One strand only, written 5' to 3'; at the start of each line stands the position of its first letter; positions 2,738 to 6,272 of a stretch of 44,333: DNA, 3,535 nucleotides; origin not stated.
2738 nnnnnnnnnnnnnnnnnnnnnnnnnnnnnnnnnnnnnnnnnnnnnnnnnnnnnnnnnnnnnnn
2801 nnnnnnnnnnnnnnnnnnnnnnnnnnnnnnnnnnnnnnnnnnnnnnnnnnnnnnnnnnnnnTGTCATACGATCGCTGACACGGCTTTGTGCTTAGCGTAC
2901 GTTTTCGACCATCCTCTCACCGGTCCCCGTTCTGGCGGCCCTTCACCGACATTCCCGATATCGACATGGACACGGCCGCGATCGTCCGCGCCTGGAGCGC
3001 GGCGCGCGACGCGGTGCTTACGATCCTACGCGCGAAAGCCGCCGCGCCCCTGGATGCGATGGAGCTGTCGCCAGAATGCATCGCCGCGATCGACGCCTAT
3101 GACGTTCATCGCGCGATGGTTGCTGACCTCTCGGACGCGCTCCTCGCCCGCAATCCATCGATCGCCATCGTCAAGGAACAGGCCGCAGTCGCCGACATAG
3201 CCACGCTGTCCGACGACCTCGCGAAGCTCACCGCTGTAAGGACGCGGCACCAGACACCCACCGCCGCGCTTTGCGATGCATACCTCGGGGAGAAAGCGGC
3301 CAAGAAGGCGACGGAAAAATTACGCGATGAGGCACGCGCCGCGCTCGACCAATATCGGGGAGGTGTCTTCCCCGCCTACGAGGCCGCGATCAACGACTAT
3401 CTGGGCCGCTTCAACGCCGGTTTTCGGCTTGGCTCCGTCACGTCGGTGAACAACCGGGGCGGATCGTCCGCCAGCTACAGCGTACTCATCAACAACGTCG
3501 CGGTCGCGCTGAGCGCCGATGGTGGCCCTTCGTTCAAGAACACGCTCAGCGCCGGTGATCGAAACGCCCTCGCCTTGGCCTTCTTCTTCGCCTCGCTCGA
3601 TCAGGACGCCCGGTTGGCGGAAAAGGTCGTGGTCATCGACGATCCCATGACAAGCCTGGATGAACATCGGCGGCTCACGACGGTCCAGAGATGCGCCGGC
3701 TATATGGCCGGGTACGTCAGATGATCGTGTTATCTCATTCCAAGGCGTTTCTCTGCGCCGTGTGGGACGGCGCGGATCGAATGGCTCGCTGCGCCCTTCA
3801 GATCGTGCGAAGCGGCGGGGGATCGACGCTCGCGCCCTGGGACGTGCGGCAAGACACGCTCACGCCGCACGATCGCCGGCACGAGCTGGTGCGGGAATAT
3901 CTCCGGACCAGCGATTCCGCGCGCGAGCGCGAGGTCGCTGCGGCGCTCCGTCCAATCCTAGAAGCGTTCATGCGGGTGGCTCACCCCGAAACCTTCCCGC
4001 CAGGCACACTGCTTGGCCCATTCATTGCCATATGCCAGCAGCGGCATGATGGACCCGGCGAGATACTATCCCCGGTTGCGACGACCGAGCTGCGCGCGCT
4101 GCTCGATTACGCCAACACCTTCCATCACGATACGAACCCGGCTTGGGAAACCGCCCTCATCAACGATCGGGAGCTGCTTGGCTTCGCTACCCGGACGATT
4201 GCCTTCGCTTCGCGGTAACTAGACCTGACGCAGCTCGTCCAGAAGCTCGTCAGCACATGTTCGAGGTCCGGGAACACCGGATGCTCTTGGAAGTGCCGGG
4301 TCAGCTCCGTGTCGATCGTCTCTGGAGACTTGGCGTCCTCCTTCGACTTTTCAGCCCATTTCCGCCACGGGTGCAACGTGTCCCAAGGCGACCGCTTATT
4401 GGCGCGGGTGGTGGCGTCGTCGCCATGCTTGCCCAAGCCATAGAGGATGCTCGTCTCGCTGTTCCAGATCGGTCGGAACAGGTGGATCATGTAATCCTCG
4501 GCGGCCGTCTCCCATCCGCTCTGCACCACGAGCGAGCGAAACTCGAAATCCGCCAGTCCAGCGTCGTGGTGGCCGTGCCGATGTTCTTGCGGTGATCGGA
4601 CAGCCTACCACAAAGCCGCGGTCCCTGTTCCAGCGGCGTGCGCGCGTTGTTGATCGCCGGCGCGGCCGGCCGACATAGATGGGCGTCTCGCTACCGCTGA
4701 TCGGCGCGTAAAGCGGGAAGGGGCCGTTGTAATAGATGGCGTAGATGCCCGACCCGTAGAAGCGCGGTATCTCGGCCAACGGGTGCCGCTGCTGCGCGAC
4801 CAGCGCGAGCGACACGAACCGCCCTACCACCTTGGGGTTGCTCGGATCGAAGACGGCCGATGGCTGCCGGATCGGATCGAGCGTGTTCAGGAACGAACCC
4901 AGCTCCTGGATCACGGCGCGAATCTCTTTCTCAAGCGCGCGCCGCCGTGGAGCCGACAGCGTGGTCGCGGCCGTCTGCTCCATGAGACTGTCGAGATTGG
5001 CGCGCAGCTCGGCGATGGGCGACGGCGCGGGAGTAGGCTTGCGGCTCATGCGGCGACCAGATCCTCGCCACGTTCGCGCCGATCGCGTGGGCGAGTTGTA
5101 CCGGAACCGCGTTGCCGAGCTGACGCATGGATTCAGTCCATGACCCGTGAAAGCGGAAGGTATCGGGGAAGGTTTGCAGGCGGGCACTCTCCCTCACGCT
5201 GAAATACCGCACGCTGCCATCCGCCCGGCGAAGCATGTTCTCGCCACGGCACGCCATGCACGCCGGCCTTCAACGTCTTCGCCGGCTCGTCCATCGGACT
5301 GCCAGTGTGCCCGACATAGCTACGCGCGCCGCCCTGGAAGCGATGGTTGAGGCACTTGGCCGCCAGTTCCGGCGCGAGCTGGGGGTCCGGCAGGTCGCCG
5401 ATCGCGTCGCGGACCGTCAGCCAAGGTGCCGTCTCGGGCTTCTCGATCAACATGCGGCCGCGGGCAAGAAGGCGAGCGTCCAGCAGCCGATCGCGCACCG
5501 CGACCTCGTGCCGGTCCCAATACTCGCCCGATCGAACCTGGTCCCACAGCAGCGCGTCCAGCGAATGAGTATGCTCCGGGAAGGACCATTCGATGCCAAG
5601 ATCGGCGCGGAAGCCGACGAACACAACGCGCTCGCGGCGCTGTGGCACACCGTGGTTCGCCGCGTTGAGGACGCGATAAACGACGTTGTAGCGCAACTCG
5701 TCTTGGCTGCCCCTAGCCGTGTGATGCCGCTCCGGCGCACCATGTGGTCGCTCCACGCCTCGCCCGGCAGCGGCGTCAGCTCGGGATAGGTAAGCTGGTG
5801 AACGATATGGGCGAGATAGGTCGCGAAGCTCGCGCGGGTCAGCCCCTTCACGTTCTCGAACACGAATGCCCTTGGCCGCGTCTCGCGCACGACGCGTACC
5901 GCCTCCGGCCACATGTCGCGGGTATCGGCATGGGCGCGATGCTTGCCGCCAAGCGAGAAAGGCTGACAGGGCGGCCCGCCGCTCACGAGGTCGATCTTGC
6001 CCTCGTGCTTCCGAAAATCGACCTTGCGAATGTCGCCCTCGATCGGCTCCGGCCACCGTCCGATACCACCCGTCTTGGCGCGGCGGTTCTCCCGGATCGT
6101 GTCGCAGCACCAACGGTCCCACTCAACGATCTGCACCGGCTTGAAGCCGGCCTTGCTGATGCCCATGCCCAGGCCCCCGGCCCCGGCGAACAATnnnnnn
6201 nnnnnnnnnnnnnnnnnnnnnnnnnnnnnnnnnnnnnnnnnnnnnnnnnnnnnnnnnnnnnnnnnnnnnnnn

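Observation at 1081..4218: Pervasive single-base frameshifts in conserved genes, pointing to assembly indel errors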

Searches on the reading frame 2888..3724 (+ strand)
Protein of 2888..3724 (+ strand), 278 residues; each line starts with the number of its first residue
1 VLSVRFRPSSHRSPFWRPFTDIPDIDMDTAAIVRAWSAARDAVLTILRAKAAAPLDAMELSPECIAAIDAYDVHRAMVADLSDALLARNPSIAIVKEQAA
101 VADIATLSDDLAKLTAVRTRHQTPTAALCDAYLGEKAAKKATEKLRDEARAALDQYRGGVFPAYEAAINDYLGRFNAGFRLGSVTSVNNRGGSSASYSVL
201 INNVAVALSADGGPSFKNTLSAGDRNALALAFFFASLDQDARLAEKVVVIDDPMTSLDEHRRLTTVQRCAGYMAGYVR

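Call 20: search_protein_families(library=pfam, proteins=[window:2888-3724:+], max_evalue=0.01)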
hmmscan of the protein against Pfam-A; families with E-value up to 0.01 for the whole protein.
window:2888-3724:+ (278 aa): 1 family
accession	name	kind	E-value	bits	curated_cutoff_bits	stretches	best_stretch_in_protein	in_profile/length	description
PF13166.12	AAA_13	-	1.2e-10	41.2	36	1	208-259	488-541/713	AAA domain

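Call 37: search_dna_similar(query=window:2888-3724:+, collection=plasmids, mode=protein, max_rows=10)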
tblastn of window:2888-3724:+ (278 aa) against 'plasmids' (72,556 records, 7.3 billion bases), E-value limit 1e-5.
Records with a match: 30; places in all: 30; records where one place covers at least 80% of the query: 27.
Best place of each record, by identity: 60-80% 9; <60% 21.
By first word of the organism name: Xanthomonas 8; Rhizobium 6; Ketogulonicigenium 3; Methylocystis 2; Pantoea 2; Arcobacter 2; Sphingobium 1; Brucella 1; Paracoccus 1; Methylorubrum 1; and 3 more.
By predicted mobility (MOB-suite, as given by PLSDB): conjugative 19; non-mobilizable 8; mobilizable 3.
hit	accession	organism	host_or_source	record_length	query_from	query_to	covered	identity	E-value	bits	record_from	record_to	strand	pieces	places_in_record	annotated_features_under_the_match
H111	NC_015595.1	Sphingobium chlorophenolicum L-1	freshwater sediment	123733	15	267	91%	67.6%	9e-101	329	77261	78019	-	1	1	AAA family ATPase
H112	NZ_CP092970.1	Methylocystis parvus OBBP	Bacterial Monoculture,Mud, soil or ...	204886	6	267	94%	63.7%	1e-95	314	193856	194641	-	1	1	AAA family ATPase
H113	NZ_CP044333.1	Methylocystis parvus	-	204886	6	267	94%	63.7%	1e-95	314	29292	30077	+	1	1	AAA family ATPase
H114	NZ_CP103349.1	Brucella anthropi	-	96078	6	267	94%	63.1%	7e-87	289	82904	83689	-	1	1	AAA family ATPase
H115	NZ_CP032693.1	Rhizobium sp. CCGE532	Phaseolus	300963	6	267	94%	62.4%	5e-87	290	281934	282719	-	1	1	AAA family ATPase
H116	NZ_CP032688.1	Rhizobium sp. CCGE531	Phaseolus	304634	6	267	94%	62.4%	5e-87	290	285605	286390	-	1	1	AAA family ATPase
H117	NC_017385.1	Ketogulonicigenium vulgare WSH-001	-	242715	6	265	94%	61.2%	1e-84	283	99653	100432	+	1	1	AAA family ATPase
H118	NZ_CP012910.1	Ketogulonicigenium vulgare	cell culture,Tianjin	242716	6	265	94%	61.2%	1e-84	283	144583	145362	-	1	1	AAA family ATPase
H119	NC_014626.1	Ketogulonicigenium vulgare Y25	-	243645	6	265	94%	61.2%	1e-84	283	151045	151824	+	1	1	AAA family ATPase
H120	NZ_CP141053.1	Paracoccus denitrificans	-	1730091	15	267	91%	56.9%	2e-75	256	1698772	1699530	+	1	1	none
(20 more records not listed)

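Call 38: get_annotated_region(hit=H111, flank=2500)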
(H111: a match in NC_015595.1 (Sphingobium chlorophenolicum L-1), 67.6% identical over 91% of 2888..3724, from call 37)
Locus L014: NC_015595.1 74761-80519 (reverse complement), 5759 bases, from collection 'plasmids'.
description: Sphingobium chlorophenolicum L-1 plasmid pSPHCH01, complete sequence
organism: Sphingobium chlorophenolicum L-1 (NCBI taxid 690566)
taxonomy: Bacteria; Pseudomonadota; Alphaproteobacteria; Sphingomonadales; Sphingomonadaceae; Sphingobium; Sphingobium chlorophenolicum; Sphingobium chlorophenolicum L-1
host: -; source: freshwater sediment; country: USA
typing (MOB-suite, as given by PLSDB): conjugative; replicon rep_cluster_647; relaxase MOBP; mating-pair formation MPF_T
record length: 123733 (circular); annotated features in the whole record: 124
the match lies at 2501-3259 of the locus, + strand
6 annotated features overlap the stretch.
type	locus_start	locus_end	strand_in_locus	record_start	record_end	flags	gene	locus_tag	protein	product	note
CDS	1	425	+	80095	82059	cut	-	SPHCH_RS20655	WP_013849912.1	type IV secretory system conjugative DNA transfer family protein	-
CDS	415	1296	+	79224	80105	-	-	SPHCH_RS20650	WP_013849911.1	LPD7 domain-containing protein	-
CDS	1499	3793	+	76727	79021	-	-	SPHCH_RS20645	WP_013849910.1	AAA family ATPase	-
CDS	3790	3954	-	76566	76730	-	-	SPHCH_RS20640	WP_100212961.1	DUF3489 domain-containing protein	-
CDS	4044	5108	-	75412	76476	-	-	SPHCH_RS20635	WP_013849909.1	BsuBI/PstI family type II restriction endonuclease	GO:0009307 - DNA restriction-modification system [Evidence IEA]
CDS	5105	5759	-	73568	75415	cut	-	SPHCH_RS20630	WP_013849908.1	N-6 DNA methylase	GO:0006306 - DNA methylation [Evidence IEA]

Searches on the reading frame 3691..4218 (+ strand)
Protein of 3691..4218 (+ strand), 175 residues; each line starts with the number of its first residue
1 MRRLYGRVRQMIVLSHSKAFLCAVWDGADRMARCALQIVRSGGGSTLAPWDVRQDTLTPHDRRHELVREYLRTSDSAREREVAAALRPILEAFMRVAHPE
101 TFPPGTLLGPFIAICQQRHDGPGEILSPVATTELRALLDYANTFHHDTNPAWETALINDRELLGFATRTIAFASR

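Call 20: search_protein_families(library=pfam, proteins=[window:3691-4218:+], max_evalue=0.01)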
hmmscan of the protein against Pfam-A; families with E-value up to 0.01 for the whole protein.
window:3691-4218:+ (175 aa): 0 families

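Call 54: find_encoding_contigs(protein=window:3691-4218:+, flank=2000, max_places=5)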
Protein window:3691-4218:+ (175 aa): no gene with exactly this product is on record in the collection.

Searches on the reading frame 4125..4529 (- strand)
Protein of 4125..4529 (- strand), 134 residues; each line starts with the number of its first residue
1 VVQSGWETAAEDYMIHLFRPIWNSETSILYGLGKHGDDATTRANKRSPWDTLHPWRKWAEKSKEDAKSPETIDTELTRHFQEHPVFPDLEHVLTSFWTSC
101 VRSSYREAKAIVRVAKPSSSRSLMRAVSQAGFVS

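Call 20: search_protein_families(library=pfam, proteins=[window:4125-4529:-], max_evalue=0.01)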
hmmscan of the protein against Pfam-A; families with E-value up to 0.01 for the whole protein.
window:4125-4529:- (134 aa): 1 family
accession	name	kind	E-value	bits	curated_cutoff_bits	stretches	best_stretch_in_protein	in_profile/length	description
PF09517.16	RE_Eco29kI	-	2.8e-13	50.5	30.8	1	2-79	89-163/164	Eco29kI restriction endonuclease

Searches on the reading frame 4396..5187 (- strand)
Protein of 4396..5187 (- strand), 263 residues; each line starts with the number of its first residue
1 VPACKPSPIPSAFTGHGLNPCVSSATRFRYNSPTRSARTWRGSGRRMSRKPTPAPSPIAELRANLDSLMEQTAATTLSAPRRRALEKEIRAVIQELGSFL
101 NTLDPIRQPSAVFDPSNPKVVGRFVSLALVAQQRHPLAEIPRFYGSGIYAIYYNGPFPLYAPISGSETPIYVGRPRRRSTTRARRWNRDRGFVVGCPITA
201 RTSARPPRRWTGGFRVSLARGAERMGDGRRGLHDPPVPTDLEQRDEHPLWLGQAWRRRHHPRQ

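Call 20: search_protein_families(library=pfam, proteins=[window:4396-5187:-], max_evalue=0.01)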
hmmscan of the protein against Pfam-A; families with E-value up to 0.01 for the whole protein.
window:4396-5187:- (263 aa): 1 family
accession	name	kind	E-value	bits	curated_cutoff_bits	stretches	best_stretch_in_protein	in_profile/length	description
PF09517.16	RE_Eco29kI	-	4.3e-05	23.8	30.8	1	142-184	2-49/164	Eco29kI restriction endonuclease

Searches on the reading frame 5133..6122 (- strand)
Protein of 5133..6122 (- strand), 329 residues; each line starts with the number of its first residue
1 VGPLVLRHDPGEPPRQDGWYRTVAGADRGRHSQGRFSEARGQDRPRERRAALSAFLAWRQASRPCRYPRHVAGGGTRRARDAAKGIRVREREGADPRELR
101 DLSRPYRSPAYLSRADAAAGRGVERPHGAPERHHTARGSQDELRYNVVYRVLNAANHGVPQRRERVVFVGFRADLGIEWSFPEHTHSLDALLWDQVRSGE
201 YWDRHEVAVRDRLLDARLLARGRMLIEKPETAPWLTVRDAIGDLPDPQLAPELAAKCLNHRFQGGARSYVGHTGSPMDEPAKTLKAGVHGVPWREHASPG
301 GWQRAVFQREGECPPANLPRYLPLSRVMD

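Call 20: search_protein_families(library=pfam, proteins=[window:5133-6122:-], max_evalue=0.01)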
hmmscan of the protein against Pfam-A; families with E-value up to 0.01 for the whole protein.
window:5133-6122:- (329 aa): 1 family
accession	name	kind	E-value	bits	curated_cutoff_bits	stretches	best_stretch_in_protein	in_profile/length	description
PF00145.23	DNA_methylase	-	1.1e-09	38.6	22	1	141-178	131-168/324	C-5 cytosine-specific DNA methylase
